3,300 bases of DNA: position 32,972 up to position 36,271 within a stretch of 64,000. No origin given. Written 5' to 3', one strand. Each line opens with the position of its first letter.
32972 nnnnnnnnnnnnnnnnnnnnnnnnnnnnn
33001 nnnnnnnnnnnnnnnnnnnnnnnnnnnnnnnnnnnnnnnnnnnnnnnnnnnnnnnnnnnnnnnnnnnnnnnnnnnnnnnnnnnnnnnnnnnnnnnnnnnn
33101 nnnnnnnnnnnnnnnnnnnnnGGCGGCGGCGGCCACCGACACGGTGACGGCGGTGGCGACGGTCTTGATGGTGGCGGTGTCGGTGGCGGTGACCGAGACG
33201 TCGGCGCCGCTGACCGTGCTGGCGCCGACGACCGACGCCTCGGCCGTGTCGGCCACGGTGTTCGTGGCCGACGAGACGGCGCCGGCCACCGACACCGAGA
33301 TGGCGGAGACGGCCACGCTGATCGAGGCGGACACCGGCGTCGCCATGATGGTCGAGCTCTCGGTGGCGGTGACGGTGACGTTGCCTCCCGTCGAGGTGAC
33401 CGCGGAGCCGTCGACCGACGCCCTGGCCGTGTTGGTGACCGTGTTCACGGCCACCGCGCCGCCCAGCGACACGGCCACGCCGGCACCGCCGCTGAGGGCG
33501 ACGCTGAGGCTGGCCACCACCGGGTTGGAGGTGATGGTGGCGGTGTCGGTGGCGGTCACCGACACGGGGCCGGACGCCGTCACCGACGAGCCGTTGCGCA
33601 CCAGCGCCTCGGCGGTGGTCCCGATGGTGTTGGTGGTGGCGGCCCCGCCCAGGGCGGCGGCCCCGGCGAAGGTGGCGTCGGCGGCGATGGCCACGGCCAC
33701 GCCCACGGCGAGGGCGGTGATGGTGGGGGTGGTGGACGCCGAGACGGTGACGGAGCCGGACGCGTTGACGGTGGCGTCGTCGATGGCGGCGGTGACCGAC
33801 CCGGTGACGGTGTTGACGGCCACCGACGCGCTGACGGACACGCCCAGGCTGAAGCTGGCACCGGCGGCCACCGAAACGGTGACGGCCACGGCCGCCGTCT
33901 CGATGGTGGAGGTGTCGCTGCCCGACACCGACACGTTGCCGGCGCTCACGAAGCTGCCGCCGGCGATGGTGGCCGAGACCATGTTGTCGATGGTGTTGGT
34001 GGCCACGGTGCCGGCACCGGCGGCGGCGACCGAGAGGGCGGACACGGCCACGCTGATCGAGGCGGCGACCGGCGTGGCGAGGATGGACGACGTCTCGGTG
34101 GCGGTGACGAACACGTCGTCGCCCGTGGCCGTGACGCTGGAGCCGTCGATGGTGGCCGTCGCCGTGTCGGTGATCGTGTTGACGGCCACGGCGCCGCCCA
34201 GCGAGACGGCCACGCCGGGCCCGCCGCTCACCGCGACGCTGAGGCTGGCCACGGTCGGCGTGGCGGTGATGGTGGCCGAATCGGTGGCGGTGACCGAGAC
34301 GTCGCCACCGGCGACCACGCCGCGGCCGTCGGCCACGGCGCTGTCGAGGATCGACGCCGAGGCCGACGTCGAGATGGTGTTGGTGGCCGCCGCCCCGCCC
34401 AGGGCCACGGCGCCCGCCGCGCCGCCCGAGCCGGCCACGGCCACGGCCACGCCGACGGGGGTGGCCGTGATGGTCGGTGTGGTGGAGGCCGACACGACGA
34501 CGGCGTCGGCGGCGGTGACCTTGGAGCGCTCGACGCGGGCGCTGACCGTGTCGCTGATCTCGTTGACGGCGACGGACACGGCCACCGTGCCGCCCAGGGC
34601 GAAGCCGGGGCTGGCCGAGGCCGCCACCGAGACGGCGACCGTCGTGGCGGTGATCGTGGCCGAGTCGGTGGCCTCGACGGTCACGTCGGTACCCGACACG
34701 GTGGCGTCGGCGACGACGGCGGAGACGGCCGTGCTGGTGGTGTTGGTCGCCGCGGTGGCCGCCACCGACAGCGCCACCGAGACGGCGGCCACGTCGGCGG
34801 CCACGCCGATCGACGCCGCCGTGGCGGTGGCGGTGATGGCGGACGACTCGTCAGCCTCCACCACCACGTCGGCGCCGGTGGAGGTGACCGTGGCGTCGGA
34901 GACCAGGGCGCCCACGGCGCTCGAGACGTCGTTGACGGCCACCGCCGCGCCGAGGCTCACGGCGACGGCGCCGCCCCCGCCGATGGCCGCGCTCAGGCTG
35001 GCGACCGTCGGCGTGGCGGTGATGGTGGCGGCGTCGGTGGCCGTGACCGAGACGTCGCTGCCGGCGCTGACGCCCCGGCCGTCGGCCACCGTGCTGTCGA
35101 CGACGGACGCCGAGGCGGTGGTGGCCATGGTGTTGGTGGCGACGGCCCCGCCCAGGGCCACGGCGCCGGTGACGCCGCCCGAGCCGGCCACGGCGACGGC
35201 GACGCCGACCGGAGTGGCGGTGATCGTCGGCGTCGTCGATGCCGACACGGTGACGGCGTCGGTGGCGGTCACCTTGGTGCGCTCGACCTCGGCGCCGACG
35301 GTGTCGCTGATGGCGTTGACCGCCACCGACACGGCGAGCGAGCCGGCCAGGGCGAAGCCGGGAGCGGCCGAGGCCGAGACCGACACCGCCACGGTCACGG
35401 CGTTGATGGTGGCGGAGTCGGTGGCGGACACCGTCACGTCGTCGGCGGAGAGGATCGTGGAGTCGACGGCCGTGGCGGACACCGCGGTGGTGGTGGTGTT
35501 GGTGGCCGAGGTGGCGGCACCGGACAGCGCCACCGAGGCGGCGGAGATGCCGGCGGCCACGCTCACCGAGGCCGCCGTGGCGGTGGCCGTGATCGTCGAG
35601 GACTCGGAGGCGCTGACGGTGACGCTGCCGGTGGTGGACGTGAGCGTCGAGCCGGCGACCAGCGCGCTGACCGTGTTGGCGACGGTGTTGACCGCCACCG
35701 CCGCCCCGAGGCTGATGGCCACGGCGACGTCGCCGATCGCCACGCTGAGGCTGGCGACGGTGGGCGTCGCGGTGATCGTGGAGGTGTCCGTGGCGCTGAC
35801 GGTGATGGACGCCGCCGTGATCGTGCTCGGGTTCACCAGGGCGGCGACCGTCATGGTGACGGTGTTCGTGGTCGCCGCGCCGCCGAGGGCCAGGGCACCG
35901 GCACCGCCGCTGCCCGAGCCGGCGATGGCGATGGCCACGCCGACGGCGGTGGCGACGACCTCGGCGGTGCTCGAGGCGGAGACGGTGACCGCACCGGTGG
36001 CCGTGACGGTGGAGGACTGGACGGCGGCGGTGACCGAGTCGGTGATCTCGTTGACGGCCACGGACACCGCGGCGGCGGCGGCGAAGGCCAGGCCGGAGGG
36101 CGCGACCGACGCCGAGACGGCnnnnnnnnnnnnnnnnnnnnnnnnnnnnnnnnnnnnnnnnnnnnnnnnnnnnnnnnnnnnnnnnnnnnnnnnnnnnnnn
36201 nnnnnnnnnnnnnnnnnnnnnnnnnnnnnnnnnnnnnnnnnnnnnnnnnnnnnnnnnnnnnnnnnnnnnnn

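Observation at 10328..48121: One uninterrupted 37,794-nt ORF: a 12,597-residue secreted giant protein filling 59 percent of the window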

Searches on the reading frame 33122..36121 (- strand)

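Call 7: search_protein_families(library=pfam, proteins=[window:33122-36121:-], max_evalue=0.01)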
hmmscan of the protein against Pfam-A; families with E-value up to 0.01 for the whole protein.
window:33122-36121:- (1000 aa): 0 families

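Call 24: search_protein_families(library=ncbifam, proteins=[window:33122-36121:-], max_evalue=0.01)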
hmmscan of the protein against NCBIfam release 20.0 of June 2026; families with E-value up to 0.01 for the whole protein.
window:33122-36121:- (1000 aa): 1 family
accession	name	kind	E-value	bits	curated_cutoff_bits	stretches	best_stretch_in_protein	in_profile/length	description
NF012206.1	LktA_tand_53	repeat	6.4e-116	378.5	50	15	760-811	2-53/53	tandem repeat-containing filamentous protein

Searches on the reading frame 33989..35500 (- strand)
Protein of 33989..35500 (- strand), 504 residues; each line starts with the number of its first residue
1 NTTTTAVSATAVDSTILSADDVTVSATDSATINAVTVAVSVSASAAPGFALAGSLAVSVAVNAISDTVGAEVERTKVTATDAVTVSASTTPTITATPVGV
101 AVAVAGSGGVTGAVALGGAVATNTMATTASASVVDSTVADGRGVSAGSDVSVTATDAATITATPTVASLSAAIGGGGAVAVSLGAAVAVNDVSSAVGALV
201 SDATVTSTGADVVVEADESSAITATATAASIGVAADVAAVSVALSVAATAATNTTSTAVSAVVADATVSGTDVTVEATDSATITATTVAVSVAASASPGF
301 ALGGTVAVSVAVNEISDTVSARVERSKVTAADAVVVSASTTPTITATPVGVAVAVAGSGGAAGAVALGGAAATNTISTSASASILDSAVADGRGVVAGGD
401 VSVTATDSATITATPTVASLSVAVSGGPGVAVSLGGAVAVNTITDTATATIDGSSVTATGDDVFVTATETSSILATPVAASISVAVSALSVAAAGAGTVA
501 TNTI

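Call 62: predict_structure(alignment_id=A4)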
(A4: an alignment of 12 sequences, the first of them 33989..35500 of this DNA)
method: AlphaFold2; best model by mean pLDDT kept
length: 504 residues; sequences in the alignment: 12
mean_pLDDT: 93.8   pTM: 0.90
mean pLDDT of the five models: 93.8, 93.3, 92.9, 92.8, 92.0
residues with pLDDT >= 90: 430; 70-90: 63; 50-70: 11; < 50: 0
segments of 3 or more residues with pLDDT < 50: none
pLDDT, mean of each block of 10 residues (from residue 1): 77 77 93 93 89 94 95 89 96 97 92 96 98 74 87 98 98 92 98 98 92 98 98 89 97 98 96 98 98 94 97 98 96 98 98 94 96 98 87 91 98 98 92 97 97 92 96 97 89 94 95
secondary structure, 60 per line:
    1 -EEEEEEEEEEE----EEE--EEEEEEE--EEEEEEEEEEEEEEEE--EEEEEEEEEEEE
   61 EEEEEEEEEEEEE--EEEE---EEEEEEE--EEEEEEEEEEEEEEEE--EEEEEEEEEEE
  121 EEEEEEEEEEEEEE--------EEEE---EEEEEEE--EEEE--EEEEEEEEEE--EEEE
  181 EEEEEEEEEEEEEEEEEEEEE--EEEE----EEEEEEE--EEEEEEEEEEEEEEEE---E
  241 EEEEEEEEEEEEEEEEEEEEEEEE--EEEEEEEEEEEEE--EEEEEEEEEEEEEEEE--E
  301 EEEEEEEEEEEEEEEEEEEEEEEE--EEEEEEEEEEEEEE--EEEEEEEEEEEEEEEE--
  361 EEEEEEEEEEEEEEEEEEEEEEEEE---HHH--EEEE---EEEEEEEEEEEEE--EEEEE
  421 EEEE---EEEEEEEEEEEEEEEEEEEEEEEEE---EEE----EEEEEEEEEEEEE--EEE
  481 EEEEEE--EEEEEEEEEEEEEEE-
elements in order: E2-12 E17-19 E22-28 E31-46 E49-73 E76-79 E83-89 E92-107 E110-134 E143-146 E150-156 E159-162 E165-174 E177-201 E204-207 E212-218 E221-236 E240-264 E267-279 E282-297 E300-324 E327-340 E343-358 E361-385 E394-397 E401-413 E416-424 E428-452 E456-458 E463-475 E478-486 E489-503

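Call 65: fold_search(model_id=the predicted structure, library=pdb)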
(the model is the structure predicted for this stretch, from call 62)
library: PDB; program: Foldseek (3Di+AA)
matches with E <= 10: 34; with E <= 0.001: 0
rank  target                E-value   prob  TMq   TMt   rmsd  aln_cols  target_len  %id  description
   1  8c50_A                3.2e-01  0.01  0.06  0.07  31.5       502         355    6  Pontibacter korlensis curli subunit CsgA (released 2023-06-28)
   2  9u4u_A                5.9e-01  0.01  0.05  0.12  27.2       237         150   12  Structure of the functional amyloid FapC from Pseudomonas sp.UK4 (released 2025-08-06)
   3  6p5t_C                6.6e-01  0.00  0.06  0.05  38.3       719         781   10  Surface-layer (S-layer) RsaA protein from Caulobacter crescentus bound to strontium and iodide (released 2020-01-15)
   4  6p5t_A                8.9e-01  0.00  0.06  0.04  39.1       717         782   11  Surface-layer (S-layer) RsaA protein from Caulobacter crescentus bound to strontium and iodide (released 2020-01-15)
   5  7koh_D                1.2e+00  0.00  0.05  0.05  36.1       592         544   11  Crystal structure of antigen 43 from Escherichia coli EDL933 (released 2022-03-09)
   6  6p5t_D                1.7e+00  0.00  0.06  0.04  38.4       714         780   10  Surface-layer (S-layer) RsaA protein from Caulobacter crescentus bound to strontium and iodide (released 2020-01-15)
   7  7ko9                  2.0e+00  0.00  0.05  0.05  35.7       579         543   12  Crystal structure of antigen 43 from uropathogenic Escherichia coli UTI89 (released 2022-03-09)
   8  2zu0_A                2.2e+00  0.01  0.10  0.12  27.1       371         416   10  Crystal structure of SufC-SufD complex involved in the iron-sulfur cluster biosynthesis (released 2009-03-10)
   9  4dn7_A                2.4e+00  0.01  0.08  0.10  25.7       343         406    9  CRYSTAL STRUCTURE OF putative ABC transporter, ATP-binding protein from Methanosarcina mazei Go1 (released 2012-02-22)
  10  1wxr                  2.6e+00  0.00  0.06  0.04  37.0       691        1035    9  Crystal structure of Heme Binding protein, an autotransporter hemoglobine protease from pathogenic Escherichia coli (released 2005-03-01)
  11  3zpp                  3.2e+00  0.00  0.06  0.07  30.1       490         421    8  Structure of the Streptococcus pneumoniae surface protein and adhesin PfbA (released 2013-05-29)
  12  1k5c                  3.4e+00  0.00  0.07  0.09  30.3       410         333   11  Endopolygalacturonase I from Stereum purpureum at 0.96 A resolution (released 2002-06-05)
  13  6bea                  3.4e+00  0.00  0.07  0.08  31.2       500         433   13  Crystal structure of the autotransporter UpaB from E. coli strain CFT073 (released 2019-04-10)
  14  7b7a_A                4.1e+00  0.00  0.06  0.07  29.7       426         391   12  ENDO-POLYGALACTURONASE FROM ARABIDOPSIS THALIANA (released 2022-06-22)
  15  8bwk_A                4.1e+00  0.00  0.06  0.05  34.5       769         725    6  Metagenomic derived PL6 alginate lyase (released 2023-12-20)
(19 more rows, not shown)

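Call 100: fold_search(model_id=the predicted structure, library=viral)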
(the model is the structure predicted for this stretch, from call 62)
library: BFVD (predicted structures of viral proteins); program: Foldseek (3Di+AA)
matches with E <= 10: 95; with E <= 0.001: 1
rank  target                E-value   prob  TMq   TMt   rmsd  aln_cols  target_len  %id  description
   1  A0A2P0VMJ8            6.8e-04  0.25  0.15  0.16  31.1       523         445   13  Uncharacterized protein [Tetraselmis virus 1]
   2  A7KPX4                2.0e-03  0.11  0.14  0.13  33.5       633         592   12  Uncharacterized protein [Gallid alphaherpesvirus 2]
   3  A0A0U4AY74            2.7e-03  0.05  0.08  0.07  30.8       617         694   11  (no name in the UniProt tables at hand)
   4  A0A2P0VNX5            3.8e-02  0.16  0.18  0.15  22.9       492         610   10  Uncharacterized protein [Tetraselmis virus 1]
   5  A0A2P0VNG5            3.8e-02  0.05  0.13  0.10  34.2      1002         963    6  Collagen triple helix repeat-containing protein [Tetraselmis virus 1]
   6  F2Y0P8                7.5e-02  0.01  0.07  0.08  31.0       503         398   10  (no name in the UniProt tables at hand)
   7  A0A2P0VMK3            8.7e-02  0.23  0.21  0.30  12.9       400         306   11  Uncharacterized protein [Tetraselmis virus 1]
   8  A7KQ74                9.6e-02  0.08  0.15  0.19  21.1       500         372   12  Uncharacterized protein [Gallid alphaherpesvirus 2]
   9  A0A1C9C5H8            1.5e-01  0.02  0.11  0.08  35.6       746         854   13  Uncharacterized protein [Heterosigma akashiwo virus 01]
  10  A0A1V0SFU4            2.2e-01  0.02  0.11  0.07  33.6       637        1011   10  Uncharacterized protein [Hokovirus HKV1]
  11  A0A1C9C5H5            2.5e-01  0.08  0.25  0.11  34.7       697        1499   12  Uncharacterized protein [Heterosigma akashiwo virus 01]
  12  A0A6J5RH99            2.5e-01  0.01  0.08  0.07  37.2       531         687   16  Uncharacterized protein [uncultured Caudovirales phage]
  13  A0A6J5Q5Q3            3.0e-01  0.01  0.07  0.06  33.2       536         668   18  Uncharacterized protein [uncultured Caudovirales phage]
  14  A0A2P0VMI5            3.1e-01  0.01  0.09  0.07  34.5       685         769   13  Uncharacterized protein [Tetraselmis virus 1]
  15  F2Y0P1                3.6e-01  0.02  0.12  0.08  32.1       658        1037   10  (no name in the UniProt tables at hand)
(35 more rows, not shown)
